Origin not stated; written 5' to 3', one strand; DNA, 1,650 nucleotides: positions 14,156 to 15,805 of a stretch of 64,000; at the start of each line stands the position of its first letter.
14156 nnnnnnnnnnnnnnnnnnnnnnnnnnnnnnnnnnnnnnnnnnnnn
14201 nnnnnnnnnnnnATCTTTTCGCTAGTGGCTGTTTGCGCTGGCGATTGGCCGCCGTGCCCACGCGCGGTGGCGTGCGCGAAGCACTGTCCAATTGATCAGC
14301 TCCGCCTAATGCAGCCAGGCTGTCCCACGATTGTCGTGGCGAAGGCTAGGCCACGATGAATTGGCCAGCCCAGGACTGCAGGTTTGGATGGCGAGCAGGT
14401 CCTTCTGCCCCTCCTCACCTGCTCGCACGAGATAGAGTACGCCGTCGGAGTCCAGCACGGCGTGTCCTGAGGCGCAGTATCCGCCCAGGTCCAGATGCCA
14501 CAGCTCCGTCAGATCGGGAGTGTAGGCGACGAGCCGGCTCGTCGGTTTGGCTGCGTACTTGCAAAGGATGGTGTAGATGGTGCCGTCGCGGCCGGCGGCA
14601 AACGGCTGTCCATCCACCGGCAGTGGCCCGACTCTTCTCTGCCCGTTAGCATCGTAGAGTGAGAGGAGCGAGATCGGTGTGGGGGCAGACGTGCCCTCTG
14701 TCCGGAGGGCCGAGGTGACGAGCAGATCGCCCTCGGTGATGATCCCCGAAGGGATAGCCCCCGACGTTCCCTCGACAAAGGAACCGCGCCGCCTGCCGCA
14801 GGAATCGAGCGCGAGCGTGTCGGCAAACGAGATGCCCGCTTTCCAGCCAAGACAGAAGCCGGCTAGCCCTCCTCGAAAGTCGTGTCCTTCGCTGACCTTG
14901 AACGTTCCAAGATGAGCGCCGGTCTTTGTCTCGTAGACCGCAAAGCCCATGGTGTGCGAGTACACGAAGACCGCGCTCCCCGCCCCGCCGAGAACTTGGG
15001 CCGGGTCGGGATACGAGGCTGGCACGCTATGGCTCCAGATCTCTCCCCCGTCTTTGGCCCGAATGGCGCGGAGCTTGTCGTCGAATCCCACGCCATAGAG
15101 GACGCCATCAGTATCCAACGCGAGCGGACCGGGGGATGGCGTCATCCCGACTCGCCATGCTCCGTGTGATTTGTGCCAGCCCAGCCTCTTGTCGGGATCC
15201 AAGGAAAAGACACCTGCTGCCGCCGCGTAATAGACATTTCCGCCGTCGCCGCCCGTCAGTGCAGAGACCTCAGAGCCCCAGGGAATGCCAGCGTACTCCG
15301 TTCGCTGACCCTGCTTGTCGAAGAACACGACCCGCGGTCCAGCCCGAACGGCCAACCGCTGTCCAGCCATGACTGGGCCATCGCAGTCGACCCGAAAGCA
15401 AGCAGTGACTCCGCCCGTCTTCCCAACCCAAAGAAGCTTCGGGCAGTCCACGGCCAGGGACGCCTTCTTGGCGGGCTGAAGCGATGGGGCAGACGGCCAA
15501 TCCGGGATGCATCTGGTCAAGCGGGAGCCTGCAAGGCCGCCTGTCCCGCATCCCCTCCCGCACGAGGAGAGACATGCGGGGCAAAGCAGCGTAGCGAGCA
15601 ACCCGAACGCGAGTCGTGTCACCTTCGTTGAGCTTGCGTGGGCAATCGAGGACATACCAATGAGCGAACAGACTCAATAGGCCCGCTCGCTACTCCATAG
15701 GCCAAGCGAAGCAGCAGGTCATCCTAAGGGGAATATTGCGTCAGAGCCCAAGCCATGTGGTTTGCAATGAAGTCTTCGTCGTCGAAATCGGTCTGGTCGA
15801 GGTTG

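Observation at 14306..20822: Co-directional secreted trio: Cys-rich-repeat lipoprotein, giant Ca-binding metzincin-like protease, PQQ beta-propeller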

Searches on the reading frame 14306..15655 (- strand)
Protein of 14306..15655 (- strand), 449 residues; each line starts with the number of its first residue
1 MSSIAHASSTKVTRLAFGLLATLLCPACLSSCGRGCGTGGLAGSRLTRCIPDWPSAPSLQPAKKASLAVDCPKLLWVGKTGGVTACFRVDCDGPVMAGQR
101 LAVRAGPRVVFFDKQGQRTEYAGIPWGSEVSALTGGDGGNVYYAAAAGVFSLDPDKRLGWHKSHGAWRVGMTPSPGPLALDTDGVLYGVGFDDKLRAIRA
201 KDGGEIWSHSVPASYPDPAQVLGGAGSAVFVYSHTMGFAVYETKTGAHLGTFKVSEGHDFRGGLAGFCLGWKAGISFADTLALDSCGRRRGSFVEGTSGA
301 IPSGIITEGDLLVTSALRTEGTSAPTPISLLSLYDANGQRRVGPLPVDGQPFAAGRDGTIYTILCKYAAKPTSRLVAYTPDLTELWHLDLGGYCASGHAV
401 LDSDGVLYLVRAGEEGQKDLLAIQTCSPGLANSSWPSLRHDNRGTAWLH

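Call 6: search_protein_families(library=pfam, proteins=[window:14306-15655:-], max_evalue=0.1)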
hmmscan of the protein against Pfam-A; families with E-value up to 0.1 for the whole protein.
window:14306-15655:- (449 aa): 2 families
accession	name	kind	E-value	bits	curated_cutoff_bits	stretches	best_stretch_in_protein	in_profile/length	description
PF13360.13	PQQ_2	-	0.00033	20.8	27.6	1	166-247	16-94/233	Outer membrane protein assembly factor BamB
PF01011.28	PQQ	-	0.05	12.7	26.7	1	163-214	528-579/595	Glucose/ethanol/alcohol dehydrogenase, beta-propeller domain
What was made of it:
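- On PQQ/BamB-like beta-propeller (gene C): The window protein alone is below the PQQ_2 cut-off, at 20.8 bits against 27.6 (call 6).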

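Call 7: search_protein_families(library=ncbifam, proteins=[window:14306-15655:-], max_evalue=0.1)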
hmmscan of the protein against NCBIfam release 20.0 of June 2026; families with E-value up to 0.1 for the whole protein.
window:14306-15655:- (449 aa): 2 families
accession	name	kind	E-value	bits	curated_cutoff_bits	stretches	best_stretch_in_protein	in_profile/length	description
TIGR04528.1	acido_non_PQQ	subfamily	0.018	13.8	650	0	151-251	359-458/493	acido-empty-quinoprotein group A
TIGR03075.1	PQQ_enz_alc_DH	subfamily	0.057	12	480.05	1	193-257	444-506/530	PQQ-dependent dehydrogenase, methanol/ethanol family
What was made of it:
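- On PQQ-dependent dehydrogenase (gene C): TIGR03075 scores 12 bits against 480, and TIGR04528 scores 13.8 against 650 (call 7).
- Tried and rejected: Pfam and NCBIfam on all three proteins gave only sub-threshold hits (calls 6, 7).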

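Call 57: find_homologous_proteins(query=window:14306-15655:-)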
Query window:14306-15655:- (449 aa): 11 proteins with E <= 0.001 among 8000 candidates.
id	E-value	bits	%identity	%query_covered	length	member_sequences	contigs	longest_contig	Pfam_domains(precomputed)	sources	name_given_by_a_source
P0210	2.5e-229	780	100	76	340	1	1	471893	-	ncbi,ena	-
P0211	5.6e-130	452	52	96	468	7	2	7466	PF13360.14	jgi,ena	-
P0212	9.9e-109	382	48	93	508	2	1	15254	PF13360.14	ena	-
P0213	2.1e-98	348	56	66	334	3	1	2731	PF13360.14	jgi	jgi:hypothetical protein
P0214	5.2e-78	281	40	90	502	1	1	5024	PF13360.14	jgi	jgi:outer membrane protein assembly factor BamB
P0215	7.3e-75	271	40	96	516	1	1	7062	PF13360.14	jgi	jgi:outer membrane protein assembly factor BamB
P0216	1.0e-65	241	39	90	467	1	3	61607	PF13360.14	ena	-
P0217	3.1e-64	236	40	90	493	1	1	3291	PF13360.14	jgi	jgi:outer membrane protein assembly factor BamB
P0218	1.4e-59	220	38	92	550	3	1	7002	PF13360.14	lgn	-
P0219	4.0e-57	212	39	76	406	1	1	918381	PF13360.14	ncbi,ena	-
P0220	1.8e-55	207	42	60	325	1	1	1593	-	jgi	jgi:outer membrane protein assembly factor BamB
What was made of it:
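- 15560..15655 (-): C residues 1-32: signal peptide with lipobox LSSC (Cys32). The public annotation calls a 340-aa product that omits this part (call 57).
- Closest known: BamB and PQQ-like beta-propeller lipoproteins. Same: Relatives carry PF13360 (call 57).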

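Call 58: find_encoding_contigs(protein=P0219, flank=9000, max_places=2)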
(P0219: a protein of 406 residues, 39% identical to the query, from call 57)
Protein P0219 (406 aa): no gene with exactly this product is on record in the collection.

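Call 59: find_encoding_contigs(protein=P0216, flank=9000, max_places=2)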
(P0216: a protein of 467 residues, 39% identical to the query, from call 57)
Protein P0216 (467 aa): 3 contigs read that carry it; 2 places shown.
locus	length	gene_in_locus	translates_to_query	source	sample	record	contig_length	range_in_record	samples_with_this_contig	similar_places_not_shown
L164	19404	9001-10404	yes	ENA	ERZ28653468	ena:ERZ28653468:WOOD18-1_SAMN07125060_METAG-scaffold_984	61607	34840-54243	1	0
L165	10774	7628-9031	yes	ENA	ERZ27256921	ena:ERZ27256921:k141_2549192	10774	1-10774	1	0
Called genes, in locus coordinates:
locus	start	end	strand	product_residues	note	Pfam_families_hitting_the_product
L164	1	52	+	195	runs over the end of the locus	PF19502:DUF6036 (weak)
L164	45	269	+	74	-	-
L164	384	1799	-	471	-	PF14691:Fer4_20, PF01262:AlaDh_PNT_C (faint), PF01946:Thi4 (weak), PF07992:Pyr_redox_2 (weak), PF00070:Pyr_redox (weak), PF01266:DAO (weak), PF07992:Pyr_redox_2, PF13450:NAD_binding_8, +1 more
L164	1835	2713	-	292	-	PF10418:DHODB_Fe-S_bind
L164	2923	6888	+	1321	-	PF00069:Pkinase, PF07714:PK_Tyr_Ser-Thr, PF03109:ABC1 (weak), PF13191:AAA_16, PF17874:TPR_MalT (weak), PF13424:TPR_12 (weak)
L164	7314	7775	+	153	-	-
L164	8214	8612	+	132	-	PF18480:DUF5615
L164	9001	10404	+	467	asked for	PF13360:PQQ_2 (faint)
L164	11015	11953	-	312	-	-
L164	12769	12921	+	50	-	-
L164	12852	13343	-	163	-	PF00578:AhpC-TSA, PF08534:Redoxin, PF00085:Thioredoxin, PF13905:Thioredoxin_8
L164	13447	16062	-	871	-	PF01323:DSBA, PF13462:Thioredoxin_4, PF13743:Thioredoxin_5, PF13462:Thioredoxin_4, PF01323:DSBA, PF13462:Thioredoxin_4, PF01323:DSBA, PF13462:Thioredoxin_4, +9 more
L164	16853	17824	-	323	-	PF01040:UbiA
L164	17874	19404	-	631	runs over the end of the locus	PF02621:VitK2_biosynth, PF04055:Radical_SAM, PF19288:CofH_C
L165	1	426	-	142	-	?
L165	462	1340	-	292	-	PF10418:DHODB_Fe-S_bind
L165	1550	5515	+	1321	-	PF00069:Pkinase, PF07714:PK_Tyr_Ser-Thr, PF03109:ABC1 (weak), PF13191:AAA_16, PF17874:TPR_MalT (weak), PF13424:TPR_12 (weak)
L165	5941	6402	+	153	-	-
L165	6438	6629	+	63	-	-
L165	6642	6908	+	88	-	PF04255:DUF433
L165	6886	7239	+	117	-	PF18480:DUF5615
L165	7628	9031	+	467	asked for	PF13360:PQQ_2 (faint)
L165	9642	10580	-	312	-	-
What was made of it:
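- C homologues also occur alone (L164, L165; call 59). C-like genes can stand alone (call 59).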

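Call 60: find_encoding_contigs(protein=P0211, flank=9000, max_places=2)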
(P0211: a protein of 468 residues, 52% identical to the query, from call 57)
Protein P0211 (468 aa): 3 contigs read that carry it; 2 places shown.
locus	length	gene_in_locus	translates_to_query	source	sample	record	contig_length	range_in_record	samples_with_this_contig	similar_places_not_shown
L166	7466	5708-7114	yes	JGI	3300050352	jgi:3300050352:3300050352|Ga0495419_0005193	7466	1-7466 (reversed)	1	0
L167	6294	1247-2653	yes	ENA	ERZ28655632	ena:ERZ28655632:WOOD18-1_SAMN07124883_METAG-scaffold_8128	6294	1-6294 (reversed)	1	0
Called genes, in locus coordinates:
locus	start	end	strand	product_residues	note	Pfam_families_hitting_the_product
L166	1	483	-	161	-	?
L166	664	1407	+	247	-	-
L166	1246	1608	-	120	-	-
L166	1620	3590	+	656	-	PF07719:TPR_2 (faint), PF13432:TPR_16 (weak)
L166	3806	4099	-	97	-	-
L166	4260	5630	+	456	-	-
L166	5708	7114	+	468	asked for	PF13360:PQQ_2 (weak)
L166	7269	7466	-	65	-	?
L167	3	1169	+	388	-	?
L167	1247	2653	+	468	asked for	PF13360:PQQ_2 (weak)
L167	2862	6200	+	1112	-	PF00069:Pkinase, PF07714:PK_Tyr_Ser-Thr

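Call 78: search_protein_families(library=padloc, proteins=[window:14306-15655:-], max_evalue=0.01)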
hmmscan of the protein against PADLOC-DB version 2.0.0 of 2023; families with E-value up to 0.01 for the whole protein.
window:14306-15655:- (449 aa): 0 families
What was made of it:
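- No curated family or system links them (calls 6, 7, 78).
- Tried and rejected: PADLOC gave none (call 78).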

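Call 83: search_solved_structures(query=A5, max_evalue=1)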
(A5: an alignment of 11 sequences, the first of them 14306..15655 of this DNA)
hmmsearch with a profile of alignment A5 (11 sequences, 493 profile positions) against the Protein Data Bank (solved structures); distinct sequences matched with E-value up to 1: 60.
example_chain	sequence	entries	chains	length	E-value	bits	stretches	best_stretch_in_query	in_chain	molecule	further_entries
6tjh_A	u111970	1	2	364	3.9e-61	210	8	138-236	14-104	Cake9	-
6tji_A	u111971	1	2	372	4.7e-41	143.8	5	142-236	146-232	Cake10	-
6tjg_A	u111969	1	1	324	1.9e-35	125.3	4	138-236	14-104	Cake8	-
7awz_A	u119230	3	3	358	3.4e-35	124.5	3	137-238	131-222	Scone-E | SconeE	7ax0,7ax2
6tje_A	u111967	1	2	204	7.1e-33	116.8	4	138-237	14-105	Cake5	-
7awy_A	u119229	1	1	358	1.3e-32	116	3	134-241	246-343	Scone-R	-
8prj_A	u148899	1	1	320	4.6e-32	114.2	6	139-226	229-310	v31Bagel8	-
6tjf_A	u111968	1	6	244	1.1e-26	96.4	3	138-237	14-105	Cake6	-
3hxj_A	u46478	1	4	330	2.2e-25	92.2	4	137-237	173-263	Pyrrolo-quinoline quinone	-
7evf_AA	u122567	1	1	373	9.1e-24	86.8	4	143-225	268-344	PQQ_3 domain-containing protein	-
7eq5_A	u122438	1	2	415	4.6e-23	84.5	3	133-224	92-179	Membrane associated protein kinase with beta-propeller domain, pyrrolo-quinoline quinone b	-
7dxn_A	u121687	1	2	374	1.7e-22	82.6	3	119-225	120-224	Membrane associated protein kinase with beta-propeller domain, pyrrolo-quinoline quinone b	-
6tjd_A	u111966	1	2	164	2.8e-17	65.4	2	138-237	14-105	Cake4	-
6tjc_A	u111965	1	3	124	4.7e-16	61.4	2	138-226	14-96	Cake3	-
8prs_A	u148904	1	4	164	1.5e-15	59.7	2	139-224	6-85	nvBagel4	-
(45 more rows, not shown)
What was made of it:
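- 14306..15655 (-): Gene C: 449-aa PQQ/BamB-like beta-propeller lipoprotein, the core partner of B. The family profile matches PQQ-type propellers at E 4e-61 and BamB at 4e-11 (call 83).
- On PQQ/BamB-like beta-propeller (gene C): The profile matches Cake9 at E 4e-61 in 8 stretches, 3hxj at 2e-25 and BamB at 4e-11 (call 83).
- Closest known: BamB and PQQ-like beta-propeller lipoproteins. Same: The profile matches BamB at E 4e-11 and PQQ-type propellers at E 4e-61 to 2e-25, in 8 matched repeats (call 83).
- Checked: The family profile matches 8 stretches of the designed PQQ-type propeller Cake9 at E 4e-61 and BamB at 4e-11 (call 83).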
